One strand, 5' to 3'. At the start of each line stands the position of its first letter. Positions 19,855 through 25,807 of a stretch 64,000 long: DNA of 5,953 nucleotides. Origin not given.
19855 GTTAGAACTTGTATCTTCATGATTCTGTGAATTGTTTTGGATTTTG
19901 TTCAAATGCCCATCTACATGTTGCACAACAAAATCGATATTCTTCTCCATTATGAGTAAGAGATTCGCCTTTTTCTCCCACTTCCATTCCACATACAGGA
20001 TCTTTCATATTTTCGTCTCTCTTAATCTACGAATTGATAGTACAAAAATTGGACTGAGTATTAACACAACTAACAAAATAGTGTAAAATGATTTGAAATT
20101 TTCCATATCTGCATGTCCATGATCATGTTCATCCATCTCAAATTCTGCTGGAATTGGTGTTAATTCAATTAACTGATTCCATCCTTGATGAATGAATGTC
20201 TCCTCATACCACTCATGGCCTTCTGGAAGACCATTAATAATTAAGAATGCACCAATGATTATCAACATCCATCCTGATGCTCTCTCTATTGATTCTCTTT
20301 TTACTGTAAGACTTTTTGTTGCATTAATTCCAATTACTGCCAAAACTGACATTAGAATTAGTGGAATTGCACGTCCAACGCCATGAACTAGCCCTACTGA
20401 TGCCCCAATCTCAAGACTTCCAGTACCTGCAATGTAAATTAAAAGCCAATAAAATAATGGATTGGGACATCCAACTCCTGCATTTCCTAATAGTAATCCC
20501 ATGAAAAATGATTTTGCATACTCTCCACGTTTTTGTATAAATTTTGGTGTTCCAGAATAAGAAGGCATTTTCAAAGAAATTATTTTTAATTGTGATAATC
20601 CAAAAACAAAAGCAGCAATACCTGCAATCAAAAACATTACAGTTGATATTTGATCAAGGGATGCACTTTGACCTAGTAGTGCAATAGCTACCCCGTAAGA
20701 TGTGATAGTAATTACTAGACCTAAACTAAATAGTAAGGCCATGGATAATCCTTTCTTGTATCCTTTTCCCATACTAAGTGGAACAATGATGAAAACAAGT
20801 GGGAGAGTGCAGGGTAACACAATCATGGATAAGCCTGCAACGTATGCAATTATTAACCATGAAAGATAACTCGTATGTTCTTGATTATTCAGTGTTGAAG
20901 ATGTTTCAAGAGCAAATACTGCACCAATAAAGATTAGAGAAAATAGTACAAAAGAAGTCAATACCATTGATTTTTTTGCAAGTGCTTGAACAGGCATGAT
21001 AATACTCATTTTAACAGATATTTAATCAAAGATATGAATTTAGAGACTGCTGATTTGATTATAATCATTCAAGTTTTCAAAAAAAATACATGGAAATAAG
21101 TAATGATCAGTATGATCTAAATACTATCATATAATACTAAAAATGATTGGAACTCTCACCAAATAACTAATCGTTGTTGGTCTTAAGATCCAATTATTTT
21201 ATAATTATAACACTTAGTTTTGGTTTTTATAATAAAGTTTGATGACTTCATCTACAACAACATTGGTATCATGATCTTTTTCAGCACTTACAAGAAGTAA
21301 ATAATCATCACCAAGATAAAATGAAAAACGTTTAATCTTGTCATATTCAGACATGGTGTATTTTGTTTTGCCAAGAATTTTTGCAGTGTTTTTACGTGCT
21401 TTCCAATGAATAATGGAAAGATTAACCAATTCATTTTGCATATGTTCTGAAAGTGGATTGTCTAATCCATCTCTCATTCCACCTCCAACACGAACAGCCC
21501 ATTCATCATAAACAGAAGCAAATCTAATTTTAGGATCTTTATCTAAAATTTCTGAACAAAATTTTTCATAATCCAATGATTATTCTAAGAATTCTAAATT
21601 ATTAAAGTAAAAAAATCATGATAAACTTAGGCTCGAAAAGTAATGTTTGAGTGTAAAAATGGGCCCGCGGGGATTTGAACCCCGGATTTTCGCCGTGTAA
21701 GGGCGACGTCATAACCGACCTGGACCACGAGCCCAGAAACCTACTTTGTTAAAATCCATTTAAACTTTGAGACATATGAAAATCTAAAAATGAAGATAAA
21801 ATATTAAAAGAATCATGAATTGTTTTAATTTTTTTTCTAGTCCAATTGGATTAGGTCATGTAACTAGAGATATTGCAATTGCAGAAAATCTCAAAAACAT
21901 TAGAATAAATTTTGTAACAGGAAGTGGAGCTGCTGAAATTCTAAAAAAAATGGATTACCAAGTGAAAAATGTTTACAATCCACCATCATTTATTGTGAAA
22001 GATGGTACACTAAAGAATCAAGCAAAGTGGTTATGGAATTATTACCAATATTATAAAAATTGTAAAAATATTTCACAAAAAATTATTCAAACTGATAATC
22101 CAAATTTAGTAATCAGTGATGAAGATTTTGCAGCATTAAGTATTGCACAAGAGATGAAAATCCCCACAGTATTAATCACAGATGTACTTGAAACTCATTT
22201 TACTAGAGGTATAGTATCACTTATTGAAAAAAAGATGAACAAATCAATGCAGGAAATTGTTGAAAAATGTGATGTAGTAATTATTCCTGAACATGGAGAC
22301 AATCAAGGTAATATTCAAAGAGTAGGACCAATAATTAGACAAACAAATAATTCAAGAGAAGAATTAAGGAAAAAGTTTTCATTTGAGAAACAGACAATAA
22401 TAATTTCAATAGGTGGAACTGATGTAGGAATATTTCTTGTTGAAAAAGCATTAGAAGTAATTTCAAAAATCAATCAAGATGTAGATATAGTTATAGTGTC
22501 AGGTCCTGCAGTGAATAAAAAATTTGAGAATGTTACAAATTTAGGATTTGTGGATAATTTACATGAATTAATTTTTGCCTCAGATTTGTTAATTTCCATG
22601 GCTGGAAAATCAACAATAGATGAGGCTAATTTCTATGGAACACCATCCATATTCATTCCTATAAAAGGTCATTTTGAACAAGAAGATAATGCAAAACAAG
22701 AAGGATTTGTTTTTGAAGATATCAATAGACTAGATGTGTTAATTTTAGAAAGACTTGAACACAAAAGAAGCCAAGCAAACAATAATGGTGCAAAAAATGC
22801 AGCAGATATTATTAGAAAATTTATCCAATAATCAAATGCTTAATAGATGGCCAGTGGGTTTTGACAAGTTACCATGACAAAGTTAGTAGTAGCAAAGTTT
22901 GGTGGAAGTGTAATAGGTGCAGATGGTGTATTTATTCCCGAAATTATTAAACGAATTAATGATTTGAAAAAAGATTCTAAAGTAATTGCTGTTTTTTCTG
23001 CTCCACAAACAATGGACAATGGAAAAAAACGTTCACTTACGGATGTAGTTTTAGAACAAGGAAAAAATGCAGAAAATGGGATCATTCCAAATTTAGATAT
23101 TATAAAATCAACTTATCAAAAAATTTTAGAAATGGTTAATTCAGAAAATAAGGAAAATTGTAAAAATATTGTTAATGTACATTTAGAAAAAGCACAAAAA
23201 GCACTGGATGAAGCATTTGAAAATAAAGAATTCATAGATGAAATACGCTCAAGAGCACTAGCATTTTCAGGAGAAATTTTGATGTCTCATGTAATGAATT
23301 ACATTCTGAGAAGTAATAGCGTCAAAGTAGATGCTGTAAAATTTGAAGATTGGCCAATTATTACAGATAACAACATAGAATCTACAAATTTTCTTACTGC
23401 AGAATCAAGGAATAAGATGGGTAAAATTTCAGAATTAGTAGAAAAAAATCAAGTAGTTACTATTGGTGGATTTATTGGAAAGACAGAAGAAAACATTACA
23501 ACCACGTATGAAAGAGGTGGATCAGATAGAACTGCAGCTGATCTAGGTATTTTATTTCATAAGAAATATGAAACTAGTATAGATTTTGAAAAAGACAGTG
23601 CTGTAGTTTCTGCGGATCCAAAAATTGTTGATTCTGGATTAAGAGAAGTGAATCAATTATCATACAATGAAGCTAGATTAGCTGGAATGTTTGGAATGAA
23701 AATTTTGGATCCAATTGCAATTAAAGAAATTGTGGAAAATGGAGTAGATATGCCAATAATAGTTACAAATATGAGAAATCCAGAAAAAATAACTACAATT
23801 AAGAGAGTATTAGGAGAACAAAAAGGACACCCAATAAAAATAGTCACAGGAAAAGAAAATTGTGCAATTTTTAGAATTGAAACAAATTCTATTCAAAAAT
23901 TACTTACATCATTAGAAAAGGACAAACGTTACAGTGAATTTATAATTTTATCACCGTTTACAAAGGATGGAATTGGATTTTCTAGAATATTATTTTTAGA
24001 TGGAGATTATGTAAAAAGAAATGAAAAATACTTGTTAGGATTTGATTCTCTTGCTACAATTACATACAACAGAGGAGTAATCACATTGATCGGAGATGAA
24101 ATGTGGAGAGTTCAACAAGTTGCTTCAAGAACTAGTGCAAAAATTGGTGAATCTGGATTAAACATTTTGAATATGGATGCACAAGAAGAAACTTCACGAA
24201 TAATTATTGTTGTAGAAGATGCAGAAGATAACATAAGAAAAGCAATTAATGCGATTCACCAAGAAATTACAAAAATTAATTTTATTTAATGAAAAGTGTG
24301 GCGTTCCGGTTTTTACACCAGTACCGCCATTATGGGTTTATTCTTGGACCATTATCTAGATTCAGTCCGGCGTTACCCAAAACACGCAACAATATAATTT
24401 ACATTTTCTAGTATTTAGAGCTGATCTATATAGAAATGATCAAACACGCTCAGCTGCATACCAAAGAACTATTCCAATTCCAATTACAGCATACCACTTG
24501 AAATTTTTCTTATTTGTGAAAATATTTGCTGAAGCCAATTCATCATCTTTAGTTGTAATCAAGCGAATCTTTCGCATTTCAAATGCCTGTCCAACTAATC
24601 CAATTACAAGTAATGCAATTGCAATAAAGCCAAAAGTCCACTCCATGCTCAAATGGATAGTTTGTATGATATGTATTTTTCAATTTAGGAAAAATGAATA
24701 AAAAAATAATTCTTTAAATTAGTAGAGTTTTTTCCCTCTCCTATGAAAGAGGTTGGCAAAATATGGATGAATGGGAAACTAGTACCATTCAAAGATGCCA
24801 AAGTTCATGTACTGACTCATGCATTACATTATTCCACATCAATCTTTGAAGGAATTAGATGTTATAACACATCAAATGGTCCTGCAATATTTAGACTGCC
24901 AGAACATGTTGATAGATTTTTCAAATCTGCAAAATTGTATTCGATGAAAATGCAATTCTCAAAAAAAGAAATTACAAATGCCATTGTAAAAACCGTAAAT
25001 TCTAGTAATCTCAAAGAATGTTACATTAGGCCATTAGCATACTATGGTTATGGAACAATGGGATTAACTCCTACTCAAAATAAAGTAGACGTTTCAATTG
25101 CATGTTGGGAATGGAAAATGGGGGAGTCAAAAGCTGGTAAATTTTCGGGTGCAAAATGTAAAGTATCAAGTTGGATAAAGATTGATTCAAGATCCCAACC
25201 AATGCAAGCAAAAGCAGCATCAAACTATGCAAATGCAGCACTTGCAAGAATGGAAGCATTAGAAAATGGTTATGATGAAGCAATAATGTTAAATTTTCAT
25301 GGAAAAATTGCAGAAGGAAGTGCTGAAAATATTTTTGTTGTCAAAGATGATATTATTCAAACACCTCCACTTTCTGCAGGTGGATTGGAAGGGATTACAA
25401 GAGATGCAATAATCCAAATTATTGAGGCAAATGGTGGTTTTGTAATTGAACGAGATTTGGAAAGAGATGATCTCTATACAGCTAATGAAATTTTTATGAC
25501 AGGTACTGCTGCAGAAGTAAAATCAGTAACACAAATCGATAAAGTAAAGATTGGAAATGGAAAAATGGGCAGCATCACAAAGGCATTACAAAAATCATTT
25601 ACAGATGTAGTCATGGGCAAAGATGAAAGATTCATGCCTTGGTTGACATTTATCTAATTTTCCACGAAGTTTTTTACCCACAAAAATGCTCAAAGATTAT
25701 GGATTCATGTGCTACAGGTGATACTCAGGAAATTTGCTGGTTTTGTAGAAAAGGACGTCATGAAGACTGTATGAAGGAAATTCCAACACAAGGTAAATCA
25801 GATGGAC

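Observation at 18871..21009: Candidate metal/redox operon: CcdA-like transporter, YHS/TRASH protein, glutaredoxin, small protein, His-tipped secreted protein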

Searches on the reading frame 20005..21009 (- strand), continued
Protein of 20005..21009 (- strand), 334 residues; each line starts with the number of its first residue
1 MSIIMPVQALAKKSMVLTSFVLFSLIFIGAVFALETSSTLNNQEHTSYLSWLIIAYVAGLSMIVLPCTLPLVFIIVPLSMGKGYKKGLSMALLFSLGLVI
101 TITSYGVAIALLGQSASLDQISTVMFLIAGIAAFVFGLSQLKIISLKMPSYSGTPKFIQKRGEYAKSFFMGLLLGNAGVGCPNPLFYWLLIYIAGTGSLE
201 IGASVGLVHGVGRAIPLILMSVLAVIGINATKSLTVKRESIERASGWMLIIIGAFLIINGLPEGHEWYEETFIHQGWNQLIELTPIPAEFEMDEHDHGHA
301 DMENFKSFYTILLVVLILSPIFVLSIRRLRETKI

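Call 55: fold_search(model_id=the predicted structure, library=pdb)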
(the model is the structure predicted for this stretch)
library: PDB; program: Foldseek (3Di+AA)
matches with E <= 10: 212; with E <= 0.001: 0
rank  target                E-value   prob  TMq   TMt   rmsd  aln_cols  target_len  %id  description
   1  5m8a                  5.1e-01  0.10  0.14  0.11  24.7       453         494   14  Crystal structure of Eremococcus coleocola manganese transporter mutant E129A (released 2017-01-11)
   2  7rcp_A                6.0e-01  0.10  0.14  0.12  23.4       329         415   14  GltPh mutant (S279E/D405N) in complex with aspartate and sodium ions (released 2022-04-20)
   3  7vq3_A                6.3e-01  0.25  0.23  0.20  26.5       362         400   10  The apo-state AtALMT1 structures at pH 5 (ALMT1apo/pH5) (released 2021-12-01)
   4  5xar_B                6.5e-01  0.08  0.12  0.11  20.6       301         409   13  Structural insights into the elevator-like mechanism of the sodium/citrate symporter CitS (released 2017-06-14)
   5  5m87                  6.8e-01  0.13  0.18  0.14  25.3       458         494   14  Crystal structure of Eremococcus coleocola manganese transporter (released 2017-01-11)
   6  4oye_B                6.8e-01  0.12  0.15  0.13  18.0       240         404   15  Crystal structure of GltPh R397A in apo (released 2014-09-17)
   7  5m8j                  6.8e-01  0.12  0.18  0.13  25.1       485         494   14  Crystal structure of Eremococcus coleocola manganese transporter mutant H236A (released 2017-01-11)
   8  5m8k                  7.1e-01  0.09  0.15  0.12  24.6       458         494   13  Crystal structure of Eremococcus coleocola manganese transporter mutant E129Q (released 2017-01-11)
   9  5xar_C                7.1e-01  0.07  0.12  0.10  21.1       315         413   14  Structural insights into the elevator-like mechanism of the sodium/citrate symporter CitS (released 2017-06-14)
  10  8b70_A                7.7e-01  0.10  0.16  0.11  24.9       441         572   12  KimA from B. subtilis with nucleotide second-messenger c-di-AMP bound (released 2023-01-18)
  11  9bfi                  8.0e-01  0.08  0.14  0.11  24.4       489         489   14  Cryo-EM structure of human CHT1 in the apo inward-open state (released 2024-11-06)
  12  5xas_B                8.7e-01  0.06  0.12  0.10  20.5       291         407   14  Structural insights into the elevator-like mechanism of the sodium/citrate symporter CitS (released 2017-06-14)
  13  7awq                  9.1e-01  0.08  0.14  0.13  21.1       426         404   12  Structure of the thermostabilized EAAT1 cryst-E386Q mutant in complex with L-ASP, sodium ions and the allosteric inhibit (released 2021-10-13)
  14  6lz0_A                9.5e-01  0.33  0.24  0.22  10.3       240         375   14  Cryo-EM structure of human MCT1 in complex with Basigin-2 in the presence of lactate (released 2020-12-23)
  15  5xat_D                9.5e-01  0.06  0.12  0.10  20.6       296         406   12  Structural insights into the elevator-like mechanism of the sodium/citrate symporter CitS (released 2017-06-14)
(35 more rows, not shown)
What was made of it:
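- Tried and rejected: Fold search of the CcdA-like model (call 55).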

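Call 57: find_related_loci(query=A5, collection=metagenome_contigs, flank=4000)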
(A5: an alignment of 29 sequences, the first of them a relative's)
Query A5 (351 aa) in metagenome_contigs; peptide patterns used: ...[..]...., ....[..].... (x = any residue, [..] = any of these).
599 stretches matched a pattern (row limit reached: there are more); 556 encode a relative of the query (tblastn E <= 1e-3); the best 80 are kept; 80 distinct loci.
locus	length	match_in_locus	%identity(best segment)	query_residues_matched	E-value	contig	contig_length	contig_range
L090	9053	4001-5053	81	1-351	0e+0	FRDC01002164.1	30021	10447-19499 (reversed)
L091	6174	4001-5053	74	1-351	8e-172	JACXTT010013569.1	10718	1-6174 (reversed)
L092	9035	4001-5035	72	7-351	2e-171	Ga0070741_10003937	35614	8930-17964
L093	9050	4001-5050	73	1-351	6e-170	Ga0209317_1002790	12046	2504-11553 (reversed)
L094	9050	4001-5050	73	1-351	6e-170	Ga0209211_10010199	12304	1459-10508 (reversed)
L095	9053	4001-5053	74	1-351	3e-169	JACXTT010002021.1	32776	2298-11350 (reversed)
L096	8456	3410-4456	73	1-351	2e-163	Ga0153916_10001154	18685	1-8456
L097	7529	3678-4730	73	1-351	5e-162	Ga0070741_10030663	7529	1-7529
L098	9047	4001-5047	58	2-349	3e-137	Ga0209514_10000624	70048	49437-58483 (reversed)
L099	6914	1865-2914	55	2-349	7e-132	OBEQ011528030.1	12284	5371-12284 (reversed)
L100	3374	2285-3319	57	4-347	2e-135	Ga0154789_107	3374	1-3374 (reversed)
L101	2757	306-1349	56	3-349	7e-137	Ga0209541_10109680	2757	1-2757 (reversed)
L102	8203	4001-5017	57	12-349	1e-130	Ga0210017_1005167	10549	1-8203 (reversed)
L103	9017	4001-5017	57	12-349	1e-130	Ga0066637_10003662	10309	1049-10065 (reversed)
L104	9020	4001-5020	57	11-349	2e-130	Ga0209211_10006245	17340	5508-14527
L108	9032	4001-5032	56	7-351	6e-125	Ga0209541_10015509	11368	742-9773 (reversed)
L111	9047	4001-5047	55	2-351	3e-123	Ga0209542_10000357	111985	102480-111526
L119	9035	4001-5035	57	7-351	7e-117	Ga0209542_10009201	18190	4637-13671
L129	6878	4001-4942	56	8-320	2e-111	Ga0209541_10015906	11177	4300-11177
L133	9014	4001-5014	50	7-346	6e-97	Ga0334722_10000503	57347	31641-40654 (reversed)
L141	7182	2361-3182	53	7-280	5e-91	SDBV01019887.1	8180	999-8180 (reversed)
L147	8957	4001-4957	46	7-325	1e-87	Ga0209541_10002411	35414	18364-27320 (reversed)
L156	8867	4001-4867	51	24-314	5e-87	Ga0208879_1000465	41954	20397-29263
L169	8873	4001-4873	47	1-284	2e-80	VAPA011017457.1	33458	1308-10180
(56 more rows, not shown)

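Call 75: search_protein_families(library=pfam, proteins=[L108:2246-2728:+, L111:2226-2672:+, L169:5393-6094:+, L147:1549-2292:+, L141:3466-3954:+, L119:1564-2472:+, L129:2666-3145:+, L133:573-1298:+, L156:8196-8867:+], max_evalue=0.01)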
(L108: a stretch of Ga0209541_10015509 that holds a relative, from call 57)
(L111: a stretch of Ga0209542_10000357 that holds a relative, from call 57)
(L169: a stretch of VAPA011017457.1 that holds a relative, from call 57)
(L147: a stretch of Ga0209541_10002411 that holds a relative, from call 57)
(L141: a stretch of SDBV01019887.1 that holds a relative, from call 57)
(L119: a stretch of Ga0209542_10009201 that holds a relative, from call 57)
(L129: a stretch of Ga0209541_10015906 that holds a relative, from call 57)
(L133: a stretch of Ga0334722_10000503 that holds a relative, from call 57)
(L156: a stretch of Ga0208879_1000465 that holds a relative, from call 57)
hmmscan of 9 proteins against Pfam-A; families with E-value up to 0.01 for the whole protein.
L108:2246-2728:+ (160 aa): 1 family
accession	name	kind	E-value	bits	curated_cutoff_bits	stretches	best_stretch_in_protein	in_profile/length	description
PF04214.18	DUF411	-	1.6e-24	85.8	27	1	90-137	1-48/48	Protein of unknown function, DUF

L111:2226-2672:+ (148 aa): 1 family
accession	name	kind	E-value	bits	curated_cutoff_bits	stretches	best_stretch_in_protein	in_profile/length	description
PF04214.18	DUF411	-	6e-23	80.8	27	1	76-123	1-48/48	Protein of unknown function, DUF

L169:5393-6094:+ (233 aa): 3 families
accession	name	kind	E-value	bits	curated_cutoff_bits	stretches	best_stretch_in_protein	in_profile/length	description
PF13462.12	Thioredoxin_4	-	4e-33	115.4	23.2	1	59-223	3-165/165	Thioredoxin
PF01323.26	DSBA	-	9.8e-17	61.8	25.6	1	76-221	5-190/191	DSBA-like thioredoxin domain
PF13098.12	Thioredoxin_2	-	0.0091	16.8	27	0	72-220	8-103/104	Thioredoxin-like domain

L147:1549-2292:+ (247 aa): 5 families
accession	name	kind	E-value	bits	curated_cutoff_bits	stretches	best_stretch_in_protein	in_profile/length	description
PF13462.12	Thioredoxin_4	-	1.6e-26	93.9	23.2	1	67-241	4-164/165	Thioredoxin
PF01323.26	DSBA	-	4e-16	59.8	25.6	1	80-240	2-190/191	DSBA-like thioredoxin domain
PF18400.7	Thioredoxin_12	-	7.4e-05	23.1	26.1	1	67-119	133-183/190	Thioredoxin-like domain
PF13098.12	Thioredoxin_2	-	0.0005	20.8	27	1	78-239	7-103/104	Thioredoxin-like domain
PF25011.1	VSR_TRX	-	0.0092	16.1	27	0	137-198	102-163/208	Vacuolar sorting receptor thioredoxin-like domain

L141:3466-3954:+ (162 aa): 0 families

L119:1564-2472:+ (302 aa): 2 families
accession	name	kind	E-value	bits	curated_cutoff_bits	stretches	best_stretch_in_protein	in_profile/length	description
PF00578.27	AhpC-TSA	-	2.3e-19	70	26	1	152-280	2-123/124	AhpC/TSA family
PF08534.16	Redoxin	-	2.3e-12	47.4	26.6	1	151-281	2-131/148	Redoxin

L129:2666-3145:+ (159 aa): 1 family
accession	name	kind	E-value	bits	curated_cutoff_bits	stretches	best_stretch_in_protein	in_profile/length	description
PF13798.11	PCYCGC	-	2.6e-14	53.8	25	1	53-152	42-142/153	Protein of unknown function with PCYCGC motif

L133:573-1298:+ (241 aa): 0 families

L156:8196-8867:+ (224 aa): 5 families
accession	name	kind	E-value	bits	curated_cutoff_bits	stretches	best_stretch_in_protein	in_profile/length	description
PF00578.27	AhpC-TSA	-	5.1e-16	59.2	26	1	58-175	4-123/124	AhpC/TSA family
PF08534.16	Redoxin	-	9.9e-13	48.6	26.6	1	55-177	2-132/148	Redoxin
PF00085.26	Thioredoxin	-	0.00056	20.3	23.5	1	80-123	19-63/103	Thioredoxin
PF02630.20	SCO1-SenC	-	0.0021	18.5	22.8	1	60-127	2-75/134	SCO1/SenC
PF00255.25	GSHPx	-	0.0061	16.6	27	0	61-95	3-37/108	Glutathione peroxidase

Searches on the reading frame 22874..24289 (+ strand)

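Call 67: search_protein_families(library=pfam, proteins=[window:22874-24289:+], max_evalue=0.001)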
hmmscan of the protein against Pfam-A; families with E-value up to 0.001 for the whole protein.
window:22874-24289:+ (471 aa): 1 family
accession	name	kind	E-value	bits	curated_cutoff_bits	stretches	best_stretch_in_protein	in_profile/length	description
PF00696.33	AA_kinase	-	4.1e-27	95.9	24.9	1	3-299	1-234/234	Amino acid kinase family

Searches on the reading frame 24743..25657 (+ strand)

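Call 67: search_protein_families(library=pfam, proteins=[window:24743-25657:+], max_evalue=0.001)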
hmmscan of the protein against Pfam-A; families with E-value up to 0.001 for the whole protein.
window:24743-25657:+ (304 aa): 1 family
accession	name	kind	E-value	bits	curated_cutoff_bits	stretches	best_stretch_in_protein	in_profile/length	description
PF01063.24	Aminotran_4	-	1.2e-49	169.6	28.5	1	34-265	2-223/223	Amino-transferase class IV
